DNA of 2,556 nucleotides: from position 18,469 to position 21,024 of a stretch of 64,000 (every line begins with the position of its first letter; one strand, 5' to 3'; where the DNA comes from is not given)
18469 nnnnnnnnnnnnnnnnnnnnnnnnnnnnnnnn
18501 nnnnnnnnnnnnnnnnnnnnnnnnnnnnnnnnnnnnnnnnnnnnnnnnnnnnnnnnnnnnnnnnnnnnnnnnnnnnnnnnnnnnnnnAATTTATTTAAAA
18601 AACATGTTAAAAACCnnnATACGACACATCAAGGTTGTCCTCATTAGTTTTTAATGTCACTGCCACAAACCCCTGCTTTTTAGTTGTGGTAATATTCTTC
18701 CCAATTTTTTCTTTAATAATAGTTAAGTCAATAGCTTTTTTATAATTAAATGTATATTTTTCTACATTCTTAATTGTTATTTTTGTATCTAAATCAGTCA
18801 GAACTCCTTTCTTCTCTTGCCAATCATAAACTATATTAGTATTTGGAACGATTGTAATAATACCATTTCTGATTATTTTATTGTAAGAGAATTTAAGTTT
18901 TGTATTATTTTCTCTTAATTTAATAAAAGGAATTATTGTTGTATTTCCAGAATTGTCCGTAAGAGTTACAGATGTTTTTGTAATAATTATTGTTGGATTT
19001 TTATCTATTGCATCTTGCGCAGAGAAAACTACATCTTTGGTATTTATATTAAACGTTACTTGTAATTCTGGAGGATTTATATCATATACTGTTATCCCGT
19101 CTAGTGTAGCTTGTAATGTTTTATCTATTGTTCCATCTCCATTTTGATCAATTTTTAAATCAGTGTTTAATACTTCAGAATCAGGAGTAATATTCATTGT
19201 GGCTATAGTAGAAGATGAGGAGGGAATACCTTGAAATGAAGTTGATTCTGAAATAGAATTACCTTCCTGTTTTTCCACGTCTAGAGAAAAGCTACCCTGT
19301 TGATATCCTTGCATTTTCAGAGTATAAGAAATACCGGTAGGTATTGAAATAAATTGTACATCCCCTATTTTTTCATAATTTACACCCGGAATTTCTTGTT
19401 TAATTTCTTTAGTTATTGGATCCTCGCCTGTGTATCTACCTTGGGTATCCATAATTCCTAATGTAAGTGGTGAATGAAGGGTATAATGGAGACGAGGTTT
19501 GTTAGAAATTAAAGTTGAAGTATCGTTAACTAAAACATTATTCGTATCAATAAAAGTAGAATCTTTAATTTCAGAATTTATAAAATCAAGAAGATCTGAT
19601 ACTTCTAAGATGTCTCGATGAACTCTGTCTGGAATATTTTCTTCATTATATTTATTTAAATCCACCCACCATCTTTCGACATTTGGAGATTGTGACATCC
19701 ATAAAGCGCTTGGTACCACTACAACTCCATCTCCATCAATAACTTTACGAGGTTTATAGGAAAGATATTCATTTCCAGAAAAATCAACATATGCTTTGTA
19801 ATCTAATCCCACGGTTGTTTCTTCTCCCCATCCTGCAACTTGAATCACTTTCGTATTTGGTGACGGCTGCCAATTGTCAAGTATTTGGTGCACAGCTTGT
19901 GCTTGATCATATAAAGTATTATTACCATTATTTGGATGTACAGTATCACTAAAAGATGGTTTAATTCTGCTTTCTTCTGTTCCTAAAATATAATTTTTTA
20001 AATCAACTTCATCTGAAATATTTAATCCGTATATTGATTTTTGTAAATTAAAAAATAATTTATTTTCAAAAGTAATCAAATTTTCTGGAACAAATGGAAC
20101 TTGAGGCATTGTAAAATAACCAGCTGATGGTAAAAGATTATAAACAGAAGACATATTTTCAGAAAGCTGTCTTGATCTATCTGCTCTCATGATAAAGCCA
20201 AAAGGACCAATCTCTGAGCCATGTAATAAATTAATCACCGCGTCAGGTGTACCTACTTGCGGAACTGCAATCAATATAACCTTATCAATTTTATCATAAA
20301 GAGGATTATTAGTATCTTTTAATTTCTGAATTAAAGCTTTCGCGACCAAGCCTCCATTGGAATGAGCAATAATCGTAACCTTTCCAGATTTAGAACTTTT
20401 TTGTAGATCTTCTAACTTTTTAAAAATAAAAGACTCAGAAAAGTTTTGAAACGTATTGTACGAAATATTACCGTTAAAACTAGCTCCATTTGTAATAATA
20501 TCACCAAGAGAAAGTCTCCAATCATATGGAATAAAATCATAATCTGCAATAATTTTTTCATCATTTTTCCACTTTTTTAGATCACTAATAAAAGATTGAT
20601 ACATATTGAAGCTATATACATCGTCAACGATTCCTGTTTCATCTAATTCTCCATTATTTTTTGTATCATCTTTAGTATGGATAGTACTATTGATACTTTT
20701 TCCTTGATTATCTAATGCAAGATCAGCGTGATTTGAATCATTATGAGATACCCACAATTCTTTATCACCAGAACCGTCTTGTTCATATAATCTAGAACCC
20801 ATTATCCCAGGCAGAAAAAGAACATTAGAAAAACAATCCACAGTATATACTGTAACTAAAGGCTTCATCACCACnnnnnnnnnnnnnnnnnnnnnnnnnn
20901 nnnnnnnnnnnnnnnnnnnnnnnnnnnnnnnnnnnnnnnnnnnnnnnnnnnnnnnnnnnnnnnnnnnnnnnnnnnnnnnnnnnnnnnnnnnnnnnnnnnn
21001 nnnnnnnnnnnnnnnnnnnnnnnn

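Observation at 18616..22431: Giant secreted protein with LCAT/PGAP1-like lipase domain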

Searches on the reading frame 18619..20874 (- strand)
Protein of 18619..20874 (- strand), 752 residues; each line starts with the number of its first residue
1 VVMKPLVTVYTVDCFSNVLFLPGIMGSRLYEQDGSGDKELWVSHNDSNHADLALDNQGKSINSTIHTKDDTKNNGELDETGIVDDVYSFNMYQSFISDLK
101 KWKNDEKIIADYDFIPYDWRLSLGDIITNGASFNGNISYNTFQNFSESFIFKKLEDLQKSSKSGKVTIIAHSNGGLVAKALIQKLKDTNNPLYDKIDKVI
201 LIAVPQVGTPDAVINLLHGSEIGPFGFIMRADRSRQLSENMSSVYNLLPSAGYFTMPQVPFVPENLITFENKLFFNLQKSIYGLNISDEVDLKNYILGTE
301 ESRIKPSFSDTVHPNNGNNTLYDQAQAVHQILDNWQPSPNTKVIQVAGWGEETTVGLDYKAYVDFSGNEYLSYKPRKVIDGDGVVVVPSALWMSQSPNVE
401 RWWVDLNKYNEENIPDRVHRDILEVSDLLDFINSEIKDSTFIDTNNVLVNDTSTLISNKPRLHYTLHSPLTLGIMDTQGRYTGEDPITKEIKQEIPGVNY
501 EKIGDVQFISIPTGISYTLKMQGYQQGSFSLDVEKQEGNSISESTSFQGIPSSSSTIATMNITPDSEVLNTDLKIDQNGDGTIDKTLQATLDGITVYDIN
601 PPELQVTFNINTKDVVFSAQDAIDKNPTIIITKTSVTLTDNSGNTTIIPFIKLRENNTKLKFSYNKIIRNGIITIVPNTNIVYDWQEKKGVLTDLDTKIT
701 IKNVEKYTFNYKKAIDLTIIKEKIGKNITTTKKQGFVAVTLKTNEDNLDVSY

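Call 27: predict_structure(alignment_id=A2)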
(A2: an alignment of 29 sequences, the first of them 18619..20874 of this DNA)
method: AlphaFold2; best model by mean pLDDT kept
length: 752 residues; sequences in the alignment: 29
mean_pLDDT: 88.3   pTM: 0.82
mean pLDDT of the five models: 88.3, 87.7, 85.2, 85.2, 84.8
residues with pLDDT >= 90: 502; 70-90: 195; 50-70: 28; < 50: 27
segments of 3 or more residues with pLDDT < 50: 1-9, 72-88
pLDDT, mean of each block of 10 residues (from residue 1): 39 84 85 78 77 93 85 47 46 89 91 91 94 87 92 96 95 96 96 96 95 94 65 93 95 73 80 93 93 93 88 95 95 90 96 93 89 92 92 89 92 81 94 94 91 81 92 94 84 87 92 92 93 92 94 94 85 93 92 86 92 91 86 94 90 88 93 91 92 93 94 95 90 92 88 89
secondary structure, 60 per line:
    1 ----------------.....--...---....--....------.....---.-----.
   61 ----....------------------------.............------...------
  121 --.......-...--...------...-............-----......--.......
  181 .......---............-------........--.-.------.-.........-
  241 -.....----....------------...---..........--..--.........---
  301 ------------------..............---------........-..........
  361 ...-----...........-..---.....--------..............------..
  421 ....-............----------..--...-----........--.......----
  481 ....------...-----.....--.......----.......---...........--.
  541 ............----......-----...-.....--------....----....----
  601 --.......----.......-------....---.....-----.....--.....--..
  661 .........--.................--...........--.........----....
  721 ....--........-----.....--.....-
elements in order (helices of 4 or more, strands of 3 or more residues): E17-21 E30-33 E36-39 H46-50 E65-68 H93-105 E112-114 H123-129 E131-133 E136-138 H149-160 E166-171 H174-187 H191-195 E196-202 H210-217 H231-239 H242-246 H251-254 E267-269 H273-282 H289-297 H319-332 E342-349 E351-363 E369-379 H387-390 E399-405 H406-412 H419-424 H426-437 E460-467 E470-476 E481-484 E491-493 E499-503 E506-512 E517-523 E527-537 E540-552 E557-562 E572-576 E585-588 E593-596 E603-609 E614-620 E628-631 E635-639 E645-649 E652-656 E659-669 E672-688 E691-701 E704-712 E717-724 E727-734 E740-744 E747-751
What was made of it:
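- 19537..20844 (-): LCAT/LPLA2-fold alpha/beta-hydrolase (lipase/acyltransferase) domain, aa 530-965. Model pLDDT 88.3 (call 27).
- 20815..20844 (-): First strand plus the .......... motif (aa 539-548; F539, P541, G542 invariant), the presumed oxyanion-hole region. Model strand at residues 17-21 = aa 536-540 (call 27).
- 20359..20361 (-): Ser691, catalytic nucleophile (AHS691NGG, GxSxG). It lies between model strand 166-171 and helix 174-187, a nucleophile elbow (call 27).
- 19618..19620 (-): His938, catalytic base (VH938RDILE). It follows the last core strand in the model, in canonical Ser-Asp-His order (call 27).
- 18619..19509 (-): C-terminal all-beta region, aa 975-1271: beta-sandwich 1 (aa ~979-1081, conserved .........), a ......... 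Ca-loop-like linker (aa 1095-1103), and beta-sandwich 2 (aa ~1122-1270). Secondary structure and pLDDT above 85 (call 27).
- On LCAT family (Pfam PF02450: LCAT, LPLA2, PDAT): The region equivalent to the membrane-binding domain is polar and partly low-confidence (call 27).
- The model has pLDDT 88.3 (call 27). The segment equivalent to the LCAT membrane-binding domain (aa ~549-635) is acidic and polar and partly low-confidence (model residues 72-88, pLDDT below 50, call 27).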

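Call 30: fold_search(model_id=the predicted structure, library=pdb)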
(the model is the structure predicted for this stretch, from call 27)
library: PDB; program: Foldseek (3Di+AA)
matches with E <= 10: 1244; with E <= 0.001: 14
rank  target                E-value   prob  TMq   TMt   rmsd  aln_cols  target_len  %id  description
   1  4x92                  3.3e-11  1.00  0.35  0.65   6.3       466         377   13  Crystal structure of Lysosomal Phospholipase A2-S165A (released 2015-03-11)
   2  4x97_A                6.8e-11  1.00  0.37  0.68   6.0       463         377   14  Crystal structure of Lysosomal Phospholipase A2 in complex with methyl arachidonyl fluorophosphonate (MAFP) (released 2015-03-11)
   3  4x95_A                1.4e-10  1.00  0.35  0.65   6.5       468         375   14  Crystal structure of fully glycosylated Lysosomal Phospholipase A2 in complex with methyl arachidonyl fluorophosphonat (released 2015-03-25)
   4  4x90_A                1.6e-10  1.00  0.36  0.66   6.2       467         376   14  Crystal structure of Lysosomal Phospholipase A2 (released 2015-03-11)
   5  5txf_A                6.1e-09  1.00  0.34  0.60   6.4       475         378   14  Crystal structure of Lecithin:cholesterol acyltransferase (LCAT) in a closed conformation (released 2017-10-25)
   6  4xx1_A                2.4e-08  1.00  0.34  0.64   6.4       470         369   15  Low resolution structure of LCAT in complex with Fab1 (released 2015-07-29)
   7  4xwg_A                3.0e-08  1.00  0.34  0.63   6.2       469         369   15  Crystal Structure of LCAT (C31Y) in complex with Fab1 (released 2015-07-29)
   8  6mvd_B                6.9e-08  1.00  0.31  0.57   7.0       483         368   15  Crystal structure of Lecithin:cholesterol acyltransferase (LCAT) in complex with isopropyl dodec-11-enylfluorophosphon (released 2018-12-05)
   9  6mvd_A                7.6e-08  1.00  0.34  0.63   6.3       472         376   16  Crystal structure of Lecithin:cholesterol acyltransferase (LCAT) in complex with isopropyl dodec-11-enylfluorophosphon (released 2018-12-05)
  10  4r1d_A                7.6e-08  1.00  0.29  0.40   8.2       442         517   17  The crystal structure of Tle4-Tli4 complex (released 2014-12-17)
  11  5bv7_A                1.9e-07  1.00  0.33  0.61   6.7       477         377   15  Crystal structure of human LCAT (L4F, N5D) in complex with Fab of an agonistic antibody (released 2015-12-16)
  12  4xx1_J                4.6e-07  1.00  0.34  0.64   6.2       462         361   15  Low resolution structure of LCAT in complex with Fab1 (released 2015-07-29)
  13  4fdm                  2.8e-05  1.00  0.16  0.29  16.3       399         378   16  Crystallization and 3D structure elucidation of thermostable L2 lipase from thermophilic locally isolated Bacillus sp. L (released 2013-05-08)
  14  4ozu                  7.9e-04  0.75  0.09  0.14  18.1       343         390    7  Crystal Structure of WD40 domain from Toxoplasma gondii coronin (released 2014-08-20)
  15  1ri6                  2.7e-03  0.30  0.06  0.11  23.0       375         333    7  Structure of a putative isomerase from E. coli (released 2003-11-25)
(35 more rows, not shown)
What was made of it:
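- On LCAT family (Pfam PF02450: LCAT, LPLA2, PDAT): Foldseek top 12 hits are LPLA2 and LCAT chains apart from Tle4 at rank 10, E 3e-11 to 5e-7, target-normalised TM-score 0.57-0.68 over ~460 columns (call 30).
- On Type VI lipase effectors (Tle4 family): Foldseek gives E 7.6e-8 but target-normalised TM-score 0.40 (call 30).
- Closest known: Eukaryotic LCAT / lysosomal phospholipase A2. Same: LPLA2 and LCAT are the best structural matches, with target-normalised TM-score 0.60-0.68 (call 30).
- Its best solved-structure matches are LPLA2 and LCAT, then Tle4 (call 30). Foldseek also lists PhaZ7 PHB depolymerase (E ~5e-3) and Bacillus-type lipases among weaker hits (call 30).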
